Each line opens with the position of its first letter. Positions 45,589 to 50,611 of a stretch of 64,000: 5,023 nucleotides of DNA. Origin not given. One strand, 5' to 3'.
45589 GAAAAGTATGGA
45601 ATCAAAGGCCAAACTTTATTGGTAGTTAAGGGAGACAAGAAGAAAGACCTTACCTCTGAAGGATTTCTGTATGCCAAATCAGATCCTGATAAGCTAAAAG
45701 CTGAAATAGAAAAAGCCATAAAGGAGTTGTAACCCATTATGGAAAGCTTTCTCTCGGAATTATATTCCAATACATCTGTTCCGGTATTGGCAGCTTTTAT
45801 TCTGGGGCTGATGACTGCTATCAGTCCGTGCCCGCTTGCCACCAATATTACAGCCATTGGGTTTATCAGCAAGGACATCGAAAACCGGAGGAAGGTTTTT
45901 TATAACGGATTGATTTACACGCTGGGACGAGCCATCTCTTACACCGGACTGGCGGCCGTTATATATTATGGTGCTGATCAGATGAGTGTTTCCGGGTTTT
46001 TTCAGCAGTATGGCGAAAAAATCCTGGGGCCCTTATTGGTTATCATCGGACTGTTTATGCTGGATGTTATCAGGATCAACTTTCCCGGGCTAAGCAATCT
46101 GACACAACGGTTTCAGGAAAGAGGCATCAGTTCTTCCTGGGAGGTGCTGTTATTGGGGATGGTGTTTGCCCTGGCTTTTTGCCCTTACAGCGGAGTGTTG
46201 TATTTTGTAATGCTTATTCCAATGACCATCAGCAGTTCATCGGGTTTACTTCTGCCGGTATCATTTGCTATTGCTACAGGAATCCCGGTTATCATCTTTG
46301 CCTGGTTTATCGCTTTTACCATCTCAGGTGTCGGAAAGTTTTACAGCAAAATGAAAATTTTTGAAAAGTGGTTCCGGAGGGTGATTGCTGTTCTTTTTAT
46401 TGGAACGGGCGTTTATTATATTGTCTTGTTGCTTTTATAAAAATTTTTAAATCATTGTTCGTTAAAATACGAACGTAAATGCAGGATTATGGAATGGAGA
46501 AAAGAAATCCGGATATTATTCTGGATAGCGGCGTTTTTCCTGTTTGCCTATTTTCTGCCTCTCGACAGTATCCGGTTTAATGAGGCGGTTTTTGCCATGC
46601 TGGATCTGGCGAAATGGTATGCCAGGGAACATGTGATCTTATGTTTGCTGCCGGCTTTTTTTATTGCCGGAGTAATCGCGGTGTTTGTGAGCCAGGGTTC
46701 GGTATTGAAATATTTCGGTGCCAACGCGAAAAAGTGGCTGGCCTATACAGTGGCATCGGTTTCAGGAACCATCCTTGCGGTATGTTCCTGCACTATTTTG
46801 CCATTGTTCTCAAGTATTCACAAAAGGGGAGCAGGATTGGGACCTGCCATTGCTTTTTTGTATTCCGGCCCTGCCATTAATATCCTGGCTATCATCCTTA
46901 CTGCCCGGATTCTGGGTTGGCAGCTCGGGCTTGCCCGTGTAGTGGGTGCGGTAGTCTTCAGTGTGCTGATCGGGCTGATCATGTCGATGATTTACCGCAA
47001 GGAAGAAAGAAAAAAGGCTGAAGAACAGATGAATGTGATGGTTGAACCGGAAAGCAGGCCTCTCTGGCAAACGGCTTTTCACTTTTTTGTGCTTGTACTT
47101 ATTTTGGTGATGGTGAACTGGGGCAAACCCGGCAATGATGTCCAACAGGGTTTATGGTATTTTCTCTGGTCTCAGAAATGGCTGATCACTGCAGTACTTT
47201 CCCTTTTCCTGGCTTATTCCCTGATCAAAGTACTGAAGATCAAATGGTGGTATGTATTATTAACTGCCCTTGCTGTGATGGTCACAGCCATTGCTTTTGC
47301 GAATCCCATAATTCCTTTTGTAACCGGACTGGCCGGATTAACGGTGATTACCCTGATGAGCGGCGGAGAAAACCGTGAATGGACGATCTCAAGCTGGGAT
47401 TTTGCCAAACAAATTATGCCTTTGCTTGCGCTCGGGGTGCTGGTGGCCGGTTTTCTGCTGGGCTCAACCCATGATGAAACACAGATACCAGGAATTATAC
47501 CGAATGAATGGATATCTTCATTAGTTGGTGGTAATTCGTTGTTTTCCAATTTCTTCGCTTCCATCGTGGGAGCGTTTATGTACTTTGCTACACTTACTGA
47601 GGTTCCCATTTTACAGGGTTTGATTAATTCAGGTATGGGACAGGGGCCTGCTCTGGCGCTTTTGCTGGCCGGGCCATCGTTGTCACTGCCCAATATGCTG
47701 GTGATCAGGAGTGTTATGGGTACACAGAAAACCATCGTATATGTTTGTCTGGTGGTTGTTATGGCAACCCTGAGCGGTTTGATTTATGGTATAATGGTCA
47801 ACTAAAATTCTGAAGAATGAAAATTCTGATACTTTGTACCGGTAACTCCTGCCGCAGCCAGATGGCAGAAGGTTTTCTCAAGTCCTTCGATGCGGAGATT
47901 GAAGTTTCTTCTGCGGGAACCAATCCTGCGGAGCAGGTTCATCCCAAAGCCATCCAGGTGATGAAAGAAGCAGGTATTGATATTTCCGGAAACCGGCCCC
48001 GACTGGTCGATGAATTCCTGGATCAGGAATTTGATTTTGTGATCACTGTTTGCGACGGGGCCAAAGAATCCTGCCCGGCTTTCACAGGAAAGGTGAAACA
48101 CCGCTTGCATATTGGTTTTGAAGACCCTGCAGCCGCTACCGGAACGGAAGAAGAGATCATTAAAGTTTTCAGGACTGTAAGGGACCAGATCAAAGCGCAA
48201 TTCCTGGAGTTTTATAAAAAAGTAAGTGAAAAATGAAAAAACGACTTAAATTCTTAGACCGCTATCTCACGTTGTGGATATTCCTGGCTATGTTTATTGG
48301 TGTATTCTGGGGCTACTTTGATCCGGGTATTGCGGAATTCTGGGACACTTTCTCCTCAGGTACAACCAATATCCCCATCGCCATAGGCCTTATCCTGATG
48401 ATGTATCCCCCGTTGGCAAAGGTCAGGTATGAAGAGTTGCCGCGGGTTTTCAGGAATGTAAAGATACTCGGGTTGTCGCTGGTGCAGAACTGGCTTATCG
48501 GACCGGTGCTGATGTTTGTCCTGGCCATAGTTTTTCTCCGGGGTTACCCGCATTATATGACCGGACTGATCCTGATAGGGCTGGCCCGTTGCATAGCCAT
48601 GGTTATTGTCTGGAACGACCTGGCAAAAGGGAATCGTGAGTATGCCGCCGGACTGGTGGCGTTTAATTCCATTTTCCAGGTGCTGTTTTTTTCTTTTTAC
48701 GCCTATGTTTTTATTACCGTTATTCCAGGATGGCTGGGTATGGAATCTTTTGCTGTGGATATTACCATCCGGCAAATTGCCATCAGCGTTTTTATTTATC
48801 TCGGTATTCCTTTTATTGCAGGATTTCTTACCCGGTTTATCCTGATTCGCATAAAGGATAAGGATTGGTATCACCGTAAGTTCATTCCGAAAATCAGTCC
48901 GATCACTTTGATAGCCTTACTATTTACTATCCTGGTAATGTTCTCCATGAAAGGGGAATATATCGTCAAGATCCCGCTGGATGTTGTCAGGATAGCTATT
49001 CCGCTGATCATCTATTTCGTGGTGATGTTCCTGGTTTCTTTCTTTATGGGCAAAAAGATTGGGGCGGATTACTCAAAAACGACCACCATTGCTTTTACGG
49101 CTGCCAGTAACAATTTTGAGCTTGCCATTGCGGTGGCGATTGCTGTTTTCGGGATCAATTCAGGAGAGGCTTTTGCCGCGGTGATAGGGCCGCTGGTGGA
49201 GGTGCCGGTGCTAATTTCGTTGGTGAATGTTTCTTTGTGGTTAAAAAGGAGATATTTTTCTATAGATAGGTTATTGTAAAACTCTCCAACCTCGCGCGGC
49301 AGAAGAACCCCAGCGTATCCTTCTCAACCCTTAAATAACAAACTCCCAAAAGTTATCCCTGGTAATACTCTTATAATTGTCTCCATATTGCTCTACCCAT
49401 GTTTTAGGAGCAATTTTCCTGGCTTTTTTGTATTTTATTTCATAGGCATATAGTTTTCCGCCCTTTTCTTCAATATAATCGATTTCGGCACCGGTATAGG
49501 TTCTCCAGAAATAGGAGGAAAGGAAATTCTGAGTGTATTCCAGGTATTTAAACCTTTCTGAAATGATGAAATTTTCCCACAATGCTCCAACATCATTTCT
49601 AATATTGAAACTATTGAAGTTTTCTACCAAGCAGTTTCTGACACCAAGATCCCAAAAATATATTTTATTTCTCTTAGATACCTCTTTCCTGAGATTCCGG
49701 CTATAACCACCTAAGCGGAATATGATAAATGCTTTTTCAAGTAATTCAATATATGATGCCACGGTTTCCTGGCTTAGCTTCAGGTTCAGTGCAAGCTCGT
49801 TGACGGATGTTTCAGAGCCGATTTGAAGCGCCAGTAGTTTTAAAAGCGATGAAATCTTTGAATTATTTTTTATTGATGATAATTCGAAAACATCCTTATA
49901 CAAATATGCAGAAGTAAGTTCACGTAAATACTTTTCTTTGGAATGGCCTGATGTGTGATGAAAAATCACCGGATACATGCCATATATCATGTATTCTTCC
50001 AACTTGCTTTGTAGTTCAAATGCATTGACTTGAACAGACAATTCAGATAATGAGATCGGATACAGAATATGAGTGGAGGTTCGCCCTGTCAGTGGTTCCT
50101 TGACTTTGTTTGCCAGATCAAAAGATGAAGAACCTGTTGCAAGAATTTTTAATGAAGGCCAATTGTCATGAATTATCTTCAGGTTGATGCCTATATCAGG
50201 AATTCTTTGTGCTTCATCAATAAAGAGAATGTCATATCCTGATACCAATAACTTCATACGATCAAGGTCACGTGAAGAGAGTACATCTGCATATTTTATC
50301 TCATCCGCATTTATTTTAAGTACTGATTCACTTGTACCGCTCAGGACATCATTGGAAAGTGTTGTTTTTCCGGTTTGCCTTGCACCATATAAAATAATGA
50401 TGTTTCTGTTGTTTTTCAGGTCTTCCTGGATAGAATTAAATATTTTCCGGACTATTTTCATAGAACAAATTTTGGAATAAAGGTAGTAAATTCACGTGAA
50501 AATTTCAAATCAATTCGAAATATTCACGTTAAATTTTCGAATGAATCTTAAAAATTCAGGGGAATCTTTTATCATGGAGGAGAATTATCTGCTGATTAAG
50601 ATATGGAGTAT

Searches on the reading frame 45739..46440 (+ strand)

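Call 40: search_protein_families(library=pfam, proteins=[window:45739-46440:+], max_evalue=0.00001)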
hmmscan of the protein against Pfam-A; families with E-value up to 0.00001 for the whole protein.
window:45739-46440:+ (233 aa): 1 family
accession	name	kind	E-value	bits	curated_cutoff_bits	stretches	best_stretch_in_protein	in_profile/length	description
PF13386.12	DsbD_2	-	7.4e-23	81.9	24.9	1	18-226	1-199/199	Cytochrome C biogenesis protein transmembrane region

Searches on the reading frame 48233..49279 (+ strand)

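Call 40: search_protein_families(library=pfam, proteins=[window:48233-49279:+], max_evalue=0.00001)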
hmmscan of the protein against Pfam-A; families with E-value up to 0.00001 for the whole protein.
window:48233-49279:+ (348 aa): 1 family
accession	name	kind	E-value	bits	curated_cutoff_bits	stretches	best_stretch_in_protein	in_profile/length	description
PF01758.21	SBF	-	5e-63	212.7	24.3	1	50-246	1-190/191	Sodium Bile acid symporter family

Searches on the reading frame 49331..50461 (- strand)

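Call 40: search_protein_families(library=pfam, proteins=[window:49331-50461:-], max_evalue=0.00001)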
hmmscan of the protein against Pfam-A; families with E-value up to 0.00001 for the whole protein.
window:49331-50461:- (376 aa): 2 families
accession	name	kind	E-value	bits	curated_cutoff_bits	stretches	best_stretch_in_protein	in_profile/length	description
PF13635.12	DUF4143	-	4.4e-40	137.5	28.1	1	189-344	2-159/160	Domain of unknown function (DUF4143)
PF13173.12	AAA_14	-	2.1e-25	89.6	27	1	19-141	2-128/129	AAA domain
